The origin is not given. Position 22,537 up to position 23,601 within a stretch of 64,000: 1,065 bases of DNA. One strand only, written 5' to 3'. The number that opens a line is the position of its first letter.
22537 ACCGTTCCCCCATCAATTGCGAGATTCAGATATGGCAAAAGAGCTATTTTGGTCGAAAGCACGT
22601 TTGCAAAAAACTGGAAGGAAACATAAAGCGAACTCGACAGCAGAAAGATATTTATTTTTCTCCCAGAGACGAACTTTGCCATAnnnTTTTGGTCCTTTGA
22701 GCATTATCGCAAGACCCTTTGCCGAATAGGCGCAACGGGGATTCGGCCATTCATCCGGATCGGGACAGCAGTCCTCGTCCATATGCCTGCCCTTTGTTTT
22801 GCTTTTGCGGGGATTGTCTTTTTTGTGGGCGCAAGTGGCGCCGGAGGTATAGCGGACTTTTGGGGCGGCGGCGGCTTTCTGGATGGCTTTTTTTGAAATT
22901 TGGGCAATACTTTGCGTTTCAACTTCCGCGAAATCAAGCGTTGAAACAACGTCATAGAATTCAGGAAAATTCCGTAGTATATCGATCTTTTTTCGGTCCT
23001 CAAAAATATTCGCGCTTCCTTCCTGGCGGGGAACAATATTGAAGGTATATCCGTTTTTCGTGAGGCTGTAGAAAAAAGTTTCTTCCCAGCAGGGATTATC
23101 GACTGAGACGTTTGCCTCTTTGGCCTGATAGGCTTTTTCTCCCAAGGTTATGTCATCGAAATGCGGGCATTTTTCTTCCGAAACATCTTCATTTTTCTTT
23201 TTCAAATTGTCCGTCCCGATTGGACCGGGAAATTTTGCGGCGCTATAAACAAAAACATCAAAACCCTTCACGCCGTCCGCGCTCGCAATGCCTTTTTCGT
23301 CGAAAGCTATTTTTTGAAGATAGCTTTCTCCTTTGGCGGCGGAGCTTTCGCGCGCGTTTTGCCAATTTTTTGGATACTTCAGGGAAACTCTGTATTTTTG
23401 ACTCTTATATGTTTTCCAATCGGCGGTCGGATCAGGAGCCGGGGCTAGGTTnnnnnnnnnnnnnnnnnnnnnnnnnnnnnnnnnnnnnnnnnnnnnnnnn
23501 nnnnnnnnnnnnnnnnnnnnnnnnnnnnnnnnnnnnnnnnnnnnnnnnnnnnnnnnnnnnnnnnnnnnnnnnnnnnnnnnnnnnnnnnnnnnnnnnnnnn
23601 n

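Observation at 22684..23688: Three-member family of membrane-anchored proteins with an invariant C-terminal HxDxxCC(P/L)DPDE(W/Y)PNPxC motif; one copy sits next to copA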

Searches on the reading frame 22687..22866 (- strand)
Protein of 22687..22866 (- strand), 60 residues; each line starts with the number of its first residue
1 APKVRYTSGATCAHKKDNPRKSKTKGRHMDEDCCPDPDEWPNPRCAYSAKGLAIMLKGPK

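Call 10: find_homologous_proteins(query=A2, max_evalue=0.01)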
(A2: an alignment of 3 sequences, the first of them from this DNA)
Query A2 (3 sequences) (60 aa, profile of the alignment): 21 proteins with E <= 0.01 among 26 candidates.
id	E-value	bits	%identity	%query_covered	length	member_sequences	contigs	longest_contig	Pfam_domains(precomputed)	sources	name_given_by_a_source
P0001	4.3e-24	102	52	78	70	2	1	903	-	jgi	-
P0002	9.6e-24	101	61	62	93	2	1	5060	-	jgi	-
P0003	1.5e-23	100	65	33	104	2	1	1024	-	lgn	-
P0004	6.6e-21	91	48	77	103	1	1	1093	-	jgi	jgi:hypothetical protein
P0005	7.9e-20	88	58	62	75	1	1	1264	-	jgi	-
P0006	1.2e-19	87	62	63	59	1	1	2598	-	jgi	jgi:hypothetical protein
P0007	1.0e-18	84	63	52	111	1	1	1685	-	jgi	-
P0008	1.5e-18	84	51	77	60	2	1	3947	-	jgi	jgi:hypothetical protein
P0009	4.1e-18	83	50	78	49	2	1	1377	-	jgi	jgi:hypothetical protein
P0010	6.8e-18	82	44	78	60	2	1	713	-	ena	-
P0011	5.0e-17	79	54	62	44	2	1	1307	-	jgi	jgi:hypothetical protein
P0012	2.6e-16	77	67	87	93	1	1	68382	-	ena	-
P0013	1.9e-15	74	68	57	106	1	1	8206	-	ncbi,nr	ncbi:MAG TPA: hypothetical protein VK254_02155 [Candidatus Bathyarchaeia archaeon]|nr:hypothetical p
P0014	6.5e-15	72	65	87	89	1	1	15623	-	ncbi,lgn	-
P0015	4.7e-14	70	53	32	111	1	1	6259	-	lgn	-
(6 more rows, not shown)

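Call 14: find_related_loci(query=A3, collection=genome_contigs, flank=10000)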
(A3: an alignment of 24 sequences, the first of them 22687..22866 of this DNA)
Query A3 (60 aa) in genome_contigs; peptide patterns used: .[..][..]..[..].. (x = any residue, [..] = any of these).
116 stretches matched a pattern; 94 encode a relative of the query (tblastn E <= 1e-3); the best 80 are kept; 80 distinct loci.
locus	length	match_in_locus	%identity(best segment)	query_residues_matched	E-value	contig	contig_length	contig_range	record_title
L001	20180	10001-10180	87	1-60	7e-34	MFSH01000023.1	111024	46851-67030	MAG: Candidatus Moranbacteria bacterium RIFOXYB1_FULL_43_19 rifoxyb1_full_scaffold_93, whole genome shotgun sequence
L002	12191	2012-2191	85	1-60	2e-33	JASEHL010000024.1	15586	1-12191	MAG: Patescibacteria group bacterium isolate Yes70-22 NODE_24_length_15586_cov_13.883845, whole genome shotgun sequence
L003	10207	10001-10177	76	2-60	2e-29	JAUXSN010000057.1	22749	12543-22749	MAG: Candidatus Moraniibacteriota bacterium isolate C12_metabat.bin.94 C12_k141_89819, whole genome shotgun sequence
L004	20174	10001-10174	72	3-60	1e-26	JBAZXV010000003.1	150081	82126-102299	MAG: Parcubacteria group bacterium isolate SO_2017_GW1_64 NODE_810_length_150081_cov_1.574563_OW334_2017, whole genome s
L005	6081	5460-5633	69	2-59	6e-26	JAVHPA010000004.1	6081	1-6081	MAG: Candidatus Moraniibacteriota bacterium isolate WB02no16_44_9 NODE_10457_length_6081_cov_4.711915, whole genome shot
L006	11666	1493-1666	71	2-59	2e-25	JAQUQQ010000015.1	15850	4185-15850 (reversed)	MAG: Candidatus Moraniibacteriota bacterium isolate STD1_53 NODE_8934_length_15850_cov_8.610634_Sandtown_D1, whole genom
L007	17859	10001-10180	65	2-60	2e-23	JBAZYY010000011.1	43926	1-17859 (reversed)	MAG: Parcubacteria group bacterium isolate SO_2017_GW1_93 NODE_4124_length_43926_cov_4.817758_OW334_2017, whole genome s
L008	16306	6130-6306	64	2-59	6e-23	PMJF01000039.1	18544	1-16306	MAG: Candidatus Moraniibacteriota bacterium isolate fen_1326 73.20120600_E3D.118_contig_287277, whole genome shotgun seq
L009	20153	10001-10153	71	9-59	1e-20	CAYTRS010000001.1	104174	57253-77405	MAG TPA_asm: uncultured Bdellovibrionales bacterium isolate binchicken_co220_120 genome assembly, contig: NODE_74_length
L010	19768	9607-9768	61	7-60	9e-20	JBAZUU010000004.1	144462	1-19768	MAG: Parcubacteria group bacterium isolate SO_2017_GW1_236 NODE_855_length_144462_cov_16.456570_OW334_2017, whole genome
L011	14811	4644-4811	57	1-56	8e-19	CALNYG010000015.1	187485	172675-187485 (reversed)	MAG: Candidatus Moraniibacteriota bacterium isolate HOU_bin.0114 genome assembly, contig: contig_28404, whole genome sho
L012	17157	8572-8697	71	18-59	5e-18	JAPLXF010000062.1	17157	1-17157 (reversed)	MAG: Candidatus Moraniibacteriota bacterium isolate LacPavin_0920_SED1_MAG_40_9 LacPavin_0920_SED1_scaffold_1503354, who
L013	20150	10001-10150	64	7-55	6e-18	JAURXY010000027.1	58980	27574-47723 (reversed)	MAG: bacterium isolate E10_metabat.bin.66_sub E10_k141_606446, whole genome shotgun sequence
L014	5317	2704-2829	67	18-59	1e-17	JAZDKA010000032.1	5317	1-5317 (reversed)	MAG: Patescibacteria group bacterium isolate MEGAHIT-group-0.51 k141_16426344, whole genome shotgun sequence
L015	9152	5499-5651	67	10-60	3e-17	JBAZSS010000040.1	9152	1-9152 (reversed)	MAG: Parcubacteria group bacterium isolate SO_2017_GW1_179 NODE_28291_length_9152_cov_1.332188_OW334_2017, whole genome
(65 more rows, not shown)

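Call 19: search_protein_representatives(alignment_id=A3)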
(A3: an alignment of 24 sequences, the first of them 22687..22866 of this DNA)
Query: 24 sequences, 112 profile positions. Proteins with E-value up to 0.001 (for the whole library): 323; up to 1e-10: 308; up to 1e-30: 1. The best 150 are listed.
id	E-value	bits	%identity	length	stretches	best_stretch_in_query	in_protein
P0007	5.8e-31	123.5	-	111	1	2-111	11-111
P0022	2.8e-30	121.3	-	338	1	3-111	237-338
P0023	1.1e-29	119.3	-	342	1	6-110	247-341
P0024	1.2e-28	116.1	-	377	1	3-111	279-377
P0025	2.4e-28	115.0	-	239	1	4-111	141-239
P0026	4.1e-28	114.3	-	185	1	3-110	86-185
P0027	7.0e-28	113.6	-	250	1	42-110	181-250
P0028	8.2e-28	113.3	-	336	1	5-110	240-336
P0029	1.2e-27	112.8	-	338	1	8-111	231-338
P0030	1.7e-27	112.3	-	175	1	33-110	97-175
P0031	1.9e-27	112.1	-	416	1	7-111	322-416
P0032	2.4e-27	111.8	-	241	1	39-111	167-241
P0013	2.6e-27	111.7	-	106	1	5-110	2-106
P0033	3.0e-27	111.5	-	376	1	7-111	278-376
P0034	3.3e-27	111.4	-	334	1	4-111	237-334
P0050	8.0e-26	106.9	-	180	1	9-112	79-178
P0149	3.7e-20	88.7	-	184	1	36-111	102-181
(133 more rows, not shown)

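Call 22: search_protein_families(library=pfam, proteins=[window:22687-22866:-], max_evalue=10)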
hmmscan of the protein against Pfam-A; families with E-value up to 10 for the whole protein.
seq(60 aa): 0 families

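Call 29: search_solved_structures(query=A3, max_evalue=10, show_alignments=3)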
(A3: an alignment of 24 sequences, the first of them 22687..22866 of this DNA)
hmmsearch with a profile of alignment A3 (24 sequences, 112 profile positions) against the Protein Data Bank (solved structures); distinct sequences matched with E-value up to 10: 0.

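Call 40: predict_structure(alignment_id=A5)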
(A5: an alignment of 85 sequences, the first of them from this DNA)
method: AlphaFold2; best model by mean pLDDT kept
length: 60 residues; sequences in the alignment: 85
mean_pLDDT: 71.9   pTM: 0.51
mean pLDDT of the five models: 71.9, 68.5, 66.4, 65.5, 65.3
residues with pLDDT >= 90: 0; 70-90: 34; 50-70: 24; < 50: 2
segments of 3 or more residues with pLDDT < 50: none
pLDDT, mean of each block of 10 residues (from residue 1): 55 63 69 83 83 78
secondary structure, 60 per line:
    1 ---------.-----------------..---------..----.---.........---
elements in order: H49-57

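Call 47: fold_search(model_id=the predicted structure, library=pdb)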
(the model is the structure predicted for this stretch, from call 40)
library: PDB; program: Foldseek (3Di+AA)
matches with E <= 10: 0; with E <= 0.001: 0
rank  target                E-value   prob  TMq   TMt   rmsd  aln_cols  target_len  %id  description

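Call 49: find_encoding_contigs(protein=P0050, flank=6000, max_places=4)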
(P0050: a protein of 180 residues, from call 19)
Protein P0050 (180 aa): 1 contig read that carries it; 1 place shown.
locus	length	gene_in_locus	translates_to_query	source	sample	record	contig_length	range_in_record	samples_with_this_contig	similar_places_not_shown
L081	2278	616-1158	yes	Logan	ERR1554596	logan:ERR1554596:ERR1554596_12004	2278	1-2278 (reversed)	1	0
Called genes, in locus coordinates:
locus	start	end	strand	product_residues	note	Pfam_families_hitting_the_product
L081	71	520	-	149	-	PF18936:DUF5684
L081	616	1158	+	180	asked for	-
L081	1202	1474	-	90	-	PF00708:Acylphosphatase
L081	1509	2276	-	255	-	?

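Call 50: find_encoding_contigs(protein=P0149, flank=6000, max_places=4)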
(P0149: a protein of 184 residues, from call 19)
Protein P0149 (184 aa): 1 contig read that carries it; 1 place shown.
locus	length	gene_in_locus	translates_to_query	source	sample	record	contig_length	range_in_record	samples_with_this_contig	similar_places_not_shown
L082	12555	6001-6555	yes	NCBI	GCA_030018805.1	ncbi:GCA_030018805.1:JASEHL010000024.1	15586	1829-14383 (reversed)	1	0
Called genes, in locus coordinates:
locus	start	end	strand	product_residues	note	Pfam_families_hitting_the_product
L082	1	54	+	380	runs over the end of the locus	PF13386:DsbD_2, PF13473:Cupredoxin_1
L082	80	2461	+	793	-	PF00403:HMA, PF00122:E1-E2_ATPase, PF00702:Hydrolase, PF08282:Hydrolase_3 (weak)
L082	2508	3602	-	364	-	PF00149:Metallophos, PF12850:Metallophos_2 (faint)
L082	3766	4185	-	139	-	PF18936:DUF5684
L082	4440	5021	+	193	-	-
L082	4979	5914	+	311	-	PF00089:Trypsin, PF13365:Trypsin_2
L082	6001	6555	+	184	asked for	-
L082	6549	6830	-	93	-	PF00708:Acylphosphatase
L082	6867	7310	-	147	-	PF01161:PBP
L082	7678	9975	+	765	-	PF07504:FTP, PF02868:Peptidase_M4_C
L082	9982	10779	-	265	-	PF00215:OMPdecase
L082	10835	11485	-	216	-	PF00156:Pribosyltran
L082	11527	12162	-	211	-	PF02592:Vut_1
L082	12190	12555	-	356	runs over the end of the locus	-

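Call 72: find_related_loci(query=A5, collection=viral_contigs, flank=8000)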
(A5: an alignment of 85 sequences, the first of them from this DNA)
Query A5 (60 aa) in viral_contigs; peptide patterns used: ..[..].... (x = any residue, [..] = any of these).
13 stretches matched a pattern, but none encodes a relative of the query by tblastn (E <= 1e-3).

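Call 81: search_protein_families(library=ncbifam, proteins=[window:22687-22845:-], max_evalue=10)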
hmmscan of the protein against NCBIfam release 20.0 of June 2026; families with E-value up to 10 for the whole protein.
seq(53 aa): 0 families

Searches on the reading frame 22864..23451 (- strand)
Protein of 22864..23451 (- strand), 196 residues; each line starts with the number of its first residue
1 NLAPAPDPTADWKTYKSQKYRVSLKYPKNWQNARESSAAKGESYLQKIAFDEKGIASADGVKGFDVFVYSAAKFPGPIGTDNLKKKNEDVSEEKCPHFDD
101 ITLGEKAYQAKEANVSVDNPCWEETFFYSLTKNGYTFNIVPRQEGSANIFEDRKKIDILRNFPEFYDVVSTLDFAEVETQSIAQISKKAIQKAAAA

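Call 77: find_homologous_proteins(query=window:22864-23451:-, max_evalue=0.001)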
Query window:22864-23451:- (196 aa): 31 proteins with E <= 0.001 among 100 candidates.
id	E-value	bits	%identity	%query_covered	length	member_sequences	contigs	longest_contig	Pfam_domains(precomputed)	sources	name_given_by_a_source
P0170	1.3e-125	434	100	100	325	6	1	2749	-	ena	-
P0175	1.2e-99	350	79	100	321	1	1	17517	-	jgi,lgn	-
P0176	2.0e-98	346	79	100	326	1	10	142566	-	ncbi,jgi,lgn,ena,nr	ncbi:MAG: hypothetical protein A2359_03540 [Candidatus Moranbacteria bacterium RIFOXYB1_FULL_43_19]|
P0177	1.7e-96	339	77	100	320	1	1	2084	-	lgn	-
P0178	8.6e-92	324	72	99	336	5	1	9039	-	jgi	-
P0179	3.2e-85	303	69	100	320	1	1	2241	-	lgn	-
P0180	1.0e-81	291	65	99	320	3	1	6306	-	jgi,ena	-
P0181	2.6e-81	290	66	99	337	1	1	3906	-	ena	-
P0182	2.4e-80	287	67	99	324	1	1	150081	-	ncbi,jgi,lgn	ncbi:MAG: hypothetical protein WC831_02825 [Parcubacteria group bacterium]|jgi:hypothetical protein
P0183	1.5e-78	281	65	99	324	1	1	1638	-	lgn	-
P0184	1.8e-75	271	63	100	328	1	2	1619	-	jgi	jgi:hypothetical protein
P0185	4.0e-75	270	62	99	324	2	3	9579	-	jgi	jgi:hypothetical protein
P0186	1.5e-74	268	62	99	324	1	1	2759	-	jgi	jgi:hypothetical protein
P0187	1.9e-73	264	59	99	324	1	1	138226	-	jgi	jgi:hypothetical protein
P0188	7.1e-73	262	59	99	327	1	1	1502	-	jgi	jgi:hypothetical protein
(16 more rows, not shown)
